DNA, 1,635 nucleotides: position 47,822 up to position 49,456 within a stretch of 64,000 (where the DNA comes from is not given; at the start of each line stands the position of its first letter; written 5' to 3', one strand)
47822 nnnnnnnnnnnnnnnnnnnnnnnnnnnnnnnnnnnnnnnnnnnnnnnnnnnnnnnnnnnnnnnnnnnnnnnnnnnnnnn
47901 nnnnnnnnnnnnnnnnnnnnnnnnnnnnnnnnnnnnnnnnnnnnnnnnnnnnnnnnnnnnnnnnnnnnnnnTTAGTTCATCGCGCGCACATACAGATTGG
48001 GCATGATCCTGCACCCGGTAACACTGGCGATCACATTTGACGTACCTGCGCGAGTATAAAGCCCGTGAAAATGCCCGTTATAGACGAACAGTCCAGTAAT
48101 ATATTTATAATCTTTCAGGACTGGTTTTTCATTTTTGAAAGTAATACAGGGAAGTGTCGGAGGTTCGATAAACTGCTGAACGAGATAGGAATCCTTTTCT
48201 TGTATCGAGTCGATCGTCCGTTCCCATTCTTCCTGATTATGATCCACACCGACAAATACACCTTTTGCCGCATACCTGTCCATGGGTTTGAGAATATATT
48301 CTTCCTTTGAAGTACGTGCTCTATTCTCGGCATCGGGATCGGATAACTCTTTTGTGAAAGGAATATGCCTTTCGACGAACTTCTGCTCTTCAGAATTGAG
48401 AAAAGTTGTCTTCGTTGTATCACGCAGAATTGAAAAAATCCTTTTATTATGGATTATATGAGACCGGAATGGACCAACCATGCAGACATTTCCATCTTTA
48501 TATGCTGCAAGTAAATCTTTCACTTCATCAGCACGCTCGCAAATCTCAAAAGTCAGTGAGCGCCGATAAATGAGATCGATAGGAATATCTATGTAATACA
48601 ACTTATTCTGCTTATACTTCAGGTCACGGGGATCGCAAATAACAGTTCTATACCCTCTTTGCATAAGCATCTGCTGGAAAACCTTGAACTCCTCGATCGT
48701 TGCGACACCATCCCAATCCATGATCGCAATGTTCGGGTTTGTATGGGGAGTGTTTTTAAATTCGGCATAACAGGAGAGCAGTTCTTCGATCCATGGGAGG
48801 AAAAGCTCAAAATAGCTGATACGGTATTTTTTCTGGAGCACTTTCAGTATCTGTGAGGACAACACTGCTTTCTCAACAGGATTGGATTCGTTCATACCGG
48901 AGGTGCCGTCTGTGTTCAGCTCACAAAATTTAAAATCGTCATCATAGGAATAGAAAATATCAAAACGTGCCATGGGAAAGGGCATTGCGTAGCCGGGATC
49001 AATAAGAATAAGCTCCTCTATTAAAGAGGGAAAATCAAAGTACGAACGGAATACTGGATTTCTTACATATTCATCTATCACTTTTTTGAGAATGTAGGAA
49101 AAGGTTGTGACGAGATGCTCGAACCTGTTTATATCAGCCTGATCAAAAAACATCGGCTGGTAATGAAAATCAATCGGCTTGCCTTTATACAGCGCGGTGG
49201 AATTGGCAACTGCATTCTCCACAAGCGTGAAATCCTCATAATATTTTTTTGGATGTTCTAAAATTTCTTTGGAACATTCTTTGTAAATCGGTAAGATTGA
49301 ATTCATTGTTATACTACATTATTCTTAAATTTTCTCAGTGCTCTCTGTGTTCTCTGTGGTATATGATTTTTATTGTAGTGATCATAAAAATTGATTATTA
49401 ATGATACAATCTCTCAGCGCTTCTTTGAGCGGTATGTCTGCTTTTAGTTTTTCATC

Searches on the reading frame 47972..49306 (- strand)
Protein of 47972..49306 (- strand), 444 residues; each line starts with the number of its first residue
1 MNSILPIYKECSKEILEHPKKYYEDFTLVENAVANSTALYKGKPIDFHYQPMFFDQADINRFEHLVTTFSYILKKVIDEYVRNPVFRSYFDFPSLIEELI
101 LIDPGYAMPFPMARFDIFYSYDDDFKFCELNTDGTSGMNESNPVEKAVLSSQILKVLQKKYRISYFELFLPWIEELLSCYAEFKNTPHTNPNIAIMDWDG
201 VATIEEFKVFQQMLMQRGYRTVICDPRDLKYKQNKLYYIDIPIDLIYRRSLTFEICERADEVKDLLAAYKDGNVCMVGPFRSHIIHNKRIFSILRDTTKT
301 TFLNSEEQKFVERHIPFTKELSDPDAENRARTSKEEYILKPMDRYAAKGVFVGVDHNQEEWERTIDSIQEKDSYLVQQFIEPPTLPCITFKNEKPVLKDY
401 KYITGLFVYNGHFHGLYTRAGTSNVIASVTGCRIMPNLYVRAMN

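Call 31: find_encoding_contigs(protein=window:47972-49306:-, flank=6000, max_places=6)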
Protein window:47972-49306:- (444 aa): 23 contigs read that carry it; 6 places shown.
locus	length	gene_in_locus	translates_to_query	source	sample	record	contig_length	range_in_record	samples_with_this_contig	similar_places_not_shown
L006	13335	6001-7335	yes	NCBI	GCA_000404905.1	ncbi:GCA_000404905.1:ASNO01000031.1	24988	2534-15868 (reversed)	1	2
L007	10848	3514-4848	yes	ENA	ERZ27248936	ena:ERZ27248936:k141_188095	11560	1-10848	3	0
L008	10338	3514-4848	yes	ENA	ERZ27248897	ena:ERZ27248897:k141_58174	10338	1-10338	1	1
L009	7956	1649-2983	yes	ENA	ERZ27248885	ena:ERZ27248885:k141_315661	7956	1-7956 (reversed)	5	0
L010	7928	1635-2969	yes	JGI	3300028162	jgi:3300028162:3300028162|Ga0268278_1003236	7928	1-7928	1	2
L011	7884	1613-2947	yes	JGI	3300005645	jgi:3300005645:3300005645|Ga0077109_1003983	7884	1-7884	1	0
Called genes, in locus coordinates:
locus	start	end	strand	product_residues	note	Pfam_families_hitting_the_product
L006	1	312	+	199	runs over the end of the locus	-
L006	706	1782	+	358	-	PF22842:Pel9A-like_beta_helix, PF05048:NosD, PF13229:Beta_helix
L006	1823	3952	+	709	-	PF02897:Peptidase_S9_N, PF00326:Peptidase_S9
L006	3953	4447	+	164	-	PF02897:Peptidase_S9_N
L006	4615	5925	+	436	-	PF04107:GCS2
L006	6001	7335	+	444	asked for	PF03738:GSP_synth, PF14403:CP_ATPgrasp_2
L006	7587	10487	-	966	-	PF02463:SMC_N (weak)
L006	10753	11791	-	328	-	PF01177:Asp_Glu_race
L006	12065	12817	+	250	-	PF01925:TauE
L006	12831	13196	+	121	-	-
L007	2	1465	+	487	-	?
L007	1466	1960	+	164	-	PF02897:Peptidase_S9_N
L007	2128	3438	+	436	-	PF04107:GCS2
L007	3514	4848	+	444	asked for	PF03738:GSP_synth, PF14403:CP_ATPgrasp_2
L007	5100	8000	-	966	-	PF02463:SMC_N (weak)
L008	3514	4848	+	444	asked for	PF03738:GSP_synth, PF14403:CP_ATPgrasp_2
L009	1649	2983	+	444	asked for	PF03738:GSP_synth, PF14403:CP_ATPgrasp_2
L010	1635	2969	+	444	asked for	PF03738:GSP_synth, PF14403:CP_ATPgrasp_2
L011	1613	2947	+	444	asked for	PF03738:GSP_synth, PF14403:CP_ATPgrasp_2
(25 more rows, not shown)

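Call 41: find_related_loci(query=window:47972-49306:-, collection=genome_contigs, flank=10000)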
Query window:47972-49306:- (444 aa) in genome_contigs; peptide patterns used: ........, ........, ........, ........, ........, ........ (x = any residue, [..] = any of these).
18 stretches matched a pattern; 6 encode a relative of the query (tblastn E <= 1e-3); 6 distinct loci.
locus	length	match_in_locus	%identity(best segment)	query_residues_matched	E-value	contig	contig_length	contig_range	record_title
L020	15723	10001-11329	85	1-443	0e+0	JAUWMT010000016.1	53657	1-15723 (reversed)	MAG: Candidatus Cloacimonadota bacterium isolate CSMAG_2405 CSMAG_2405_k141_339205_length_53657_cov_14.9885, whole genom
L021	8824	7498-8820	84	3-443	0e+0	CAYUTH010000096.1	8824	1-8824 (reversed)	MAG TPA_asm: uncultured Candidatus Cloacimonadota bacterium isolate SRP178699_co1_21 genome assembly, contig: NODE_11177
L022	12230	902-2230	83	1-443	0e+0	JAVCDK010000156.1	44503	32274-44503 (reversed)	MAG: Candidatus Celaenobacter antarcticus isolate MAG_3300025698_8 Ga0208771_1000146, whole genome shotgun sequence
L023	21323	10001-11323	82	1-441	0e+0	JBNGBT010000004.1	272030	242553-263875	MAG: Candidatus Cloacimonadota bacterium isolate MAG213-F140 NODE_4_length_272030_cov_65.202447, whole genome shotgun se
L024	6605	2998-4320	77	3-443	0e+0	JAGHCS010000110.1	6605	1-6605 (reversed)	MAG: Candidatus Cloacimonadota bacterium isolate AUK288 PB_MBMC_242_c_000000000374, whole genome shotgun sequence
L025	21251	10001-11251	27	42-440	8e-39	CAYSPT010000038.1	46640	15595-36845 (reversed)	MAG TPA_asm: uncultured bacterium isolate SRP077602_co1_83 genome assembly, contig: NODE_1985_length_46640_cov_9.314822,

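Call 47: search_protein_families(library=pfam, proteins=[L023:11488-12594:-, L022:2387-3283:-, L022:3396-4331:-, L022:4328-5053:-, L022:5445-7184:-, L022:7184-8254:-], max_evalue=0.001)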
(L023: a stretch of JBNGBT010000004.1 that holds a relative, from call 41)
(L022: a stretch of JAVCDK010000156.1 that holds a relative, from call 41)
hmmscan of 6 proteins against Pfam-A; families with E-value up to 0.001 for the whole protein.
L023:11488-12594:- (368 aa): 6 families
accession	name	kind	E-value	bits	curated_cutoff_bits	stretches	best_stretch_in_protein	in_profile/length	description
PF03193.22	RsgA_GTPase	-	2.7e-51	174.3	30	1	100-276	1-173/174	RsgA GTPase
PF01926.29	MMR_HSR1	-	1.4e-06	28.8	21.9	1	213-267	3-58/113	50S ribosome-binding GTPase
PF00005.33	ABC_tran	-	6.5e-06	27.2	25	1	205-244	7-49/137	ABC transporter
PF00009.33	GTP_EFTU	-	0.00019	21.5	26.5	0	121-207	89-183/188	Elongation factor Tu GTP binding domain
PF10662.15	PduV-EutP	-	0.00037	20.7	21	0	115-207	54-142/143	Ethanolamine utilisation - propanediol utilisation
PF02421.24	FeoB_N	-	0.00098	19.1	27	0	211-237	2-28/156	Ferrous iron transport protein B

L022:2387-3283:- (298 aa): 1 family
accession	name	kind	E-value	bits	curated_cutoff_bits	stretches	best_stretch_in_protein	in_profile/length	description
PF10137.14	CAP12-PCTIR_TIR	-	9.4e-31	106.7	24.7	1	4-122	1-117/119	CAP12/Pycsar effector protein, TIR domain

L022:3396-4331:- (311 aa): 6 families
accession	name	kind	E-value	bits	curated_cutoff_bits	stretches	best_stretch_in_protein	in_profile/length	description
PF01555.25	N6_N4_Mtase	-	3.8e-41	141.9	26.7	1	28-259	1-219/221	DNA methylase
PF01170.24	UPF0020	-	4.1e-08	33.6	22.3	1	199-239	5-46/197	RMKL-like, methyltransferase domain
PF13649.12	Methyltransf_25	-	2.9e-06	28.3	27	0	225-270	1-48/97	Methyltransferase domain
PF08241.18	Methyltransf_11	-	4.8e-06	27.6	21.2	0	59-82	72-95/95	Methyltransferase domain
PF02086.21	MethyltransfD12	-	0.0004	20.6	22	0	210-276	8-75/253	D12 class N6 adenine-specific DNA methyltransferase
PF13847.12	Methyltransf_31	-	0.00071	19.7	27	0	221-269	3-54/145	Methyltransferase domain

L022:4328-5053:- (241 aa): 1 family
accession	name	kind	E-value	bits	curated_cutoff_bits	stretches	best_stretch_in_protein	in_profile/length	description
PF04555.19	XhoI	-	2.9e-92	308.3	25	1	29-218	1-190/191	Restriction endonuclease XhoI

L022:5445-7184:- (579 aa): 3 families
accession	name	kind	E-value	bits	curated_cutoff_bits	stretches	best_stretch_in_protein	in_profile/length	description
PF01168.26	Ala_racemase_N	-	1.4e-22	81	24.1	1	9-226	2-217/220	Alanine racemase, N-terminal domain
PF01427.22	Peptidase_M15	-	2.3e-07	31.3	27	1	473-562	105-188/199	D-ala-D-ala dipeptidase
PF02557.22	VanY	-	4.4e-06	27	25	1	412-494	5-76/132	D-alanyl-D-alanine carboxypeptidase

L022:7184-8254:- (356 aa): 2 families
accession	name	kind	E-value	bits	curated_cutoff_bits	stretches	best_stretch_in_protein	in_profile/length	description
PF07755.17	DUF1611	-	9.1e-68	228.1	25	1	144-340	3-201/201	Domain of unknown function (DUF1611_C) P-loop domain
PF17396.8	DUF1611_N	-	1.2e-17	64.4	22.6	1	38-134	2-94/95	Domain of unknown function (DUF1611_N) Rossmann-like domain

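Call 48: search_protein_families(library=padloc, proteins=[L023:11488-12594:-, L022:2387-3283:-, L022:3396-4331:-, L022:4328-5053:-, L022:5445-7184:-, L022:7184-8254:-], max_evalue=0.001)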
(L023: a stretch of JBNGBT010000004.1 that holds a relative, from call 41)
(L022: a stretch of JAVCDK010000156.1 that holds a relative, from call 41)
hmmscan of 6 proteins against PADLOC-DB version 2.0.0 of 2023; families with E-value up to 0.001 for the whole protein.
L023:11488-12594:- (368 aa): 1 family
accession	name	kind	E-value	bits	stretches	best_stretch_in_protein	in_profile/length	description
PDLC04140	mad8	-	0.00046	17.8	1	196-298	11-101/314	mads_8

L022:2387-3283:- (298 aa): 9 families
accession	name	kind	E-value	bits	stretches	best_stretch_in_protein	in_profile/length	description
PDLC00731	Effector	-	1.5e-45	153.5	1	2-151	154-304/306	TIR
PDLC00732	Effector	-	3.9e-44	148.8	1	2-150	150-299/301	TIR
PDLC00729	Effector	-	2.2e-39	133.7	1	1-144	2-144/310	TIR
PDLC02371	PycTIR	-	2.3e-33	113.8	1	3-150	152-287/288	-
PDLC05005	PDC-S35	-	4e-14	51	1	29-125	146-239/264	-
PDLC05006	PDC-S35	-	1.8e-13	48.4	1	40-131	119-212/231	-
PDLC05007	PDC-S35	-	1.9e-11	42.2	1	41-124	171-253/278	-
PDLC05003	PDC-S35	-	3.3e-11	41.2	1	29-125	117-216/245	-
PDLC05004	PDC-S35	-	4.1e-10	37.7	1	41-124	157-240/265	-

L022:3396-4331:- (311 aa): 66 families (the best 25 are shown)
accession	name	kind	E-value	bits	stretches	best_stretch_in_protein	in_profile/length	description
PDLC03350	MTase_II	-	1.7e-64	216.2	1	9-275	56-307/312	Type II methyltransferase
PDLC03259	MTase_II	-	4.3e-61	205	1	8-279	2-271/423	Type II methyltransferase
PDLC03353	MTase_II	-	1.8e-60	202.7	1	5-270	5-257/260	Type II methyltransferase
PDLC03283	MTase_II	-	1.7e-51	173.6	1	7-259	2-267/352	Type II methyltransferase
PDLC03387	MTase_II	-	6.2e-34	115.5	2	7-88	9-90/289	Type II methyltransferase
PDLC03371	MTase_II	-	4.4e-29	99.8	1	8-268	9-257/260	Type II methyltransferase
PDLC03260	MTase_II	-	1.6e-26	91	2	167-261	209-305/349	Type II methyltransferase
PDLC03246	MTase_II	-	2.1e-25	87.6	1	12-256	115-359/376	Type II methyltransferase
PDLC03299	MTase_II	-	4.1e-25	86.9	2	181-267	175-261/296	Type II methyltransferase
PDLC03265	MTase_II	-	6.7e-20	69.8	2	186-260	249-325/333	Type II methyltransferase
PDLC03295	MTase_II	-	1.3e-19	68.8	1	21-281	16-280/292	Type II methyltransferase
PDLC03316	MTase_II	-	2.2e-19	67.7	1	4-95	31-121/390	Type II methyltransferase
PDLC03351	MTase_II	-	2.5e-19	67.7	2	210-286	135-210/348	Type II methyltransferase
PDLC03276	MTase_II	-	1.5e-18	65.2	1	9-263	143-400/404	Type II methyltransferase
PDLC03236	MTase_II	-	1.5e-18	64.6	1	9-259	649-895/912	Type II methyltransferase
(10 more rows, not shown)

L022:4328-5053:- (241 aa): 2 families
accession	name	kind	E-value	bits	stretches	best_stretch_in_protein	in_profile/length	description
PDLC03540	REase_II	-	9.2e-94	311.8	1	5-239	5-240/247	Type II restriction enzyme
PDLC03400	REase_II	-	5.7e-49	165.1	1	5-173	5-173/222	Type II restriction enzyme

L022:5445-7184:- (579 aa): 0 families

L022:7184-8254:- (356 aa): 0 families
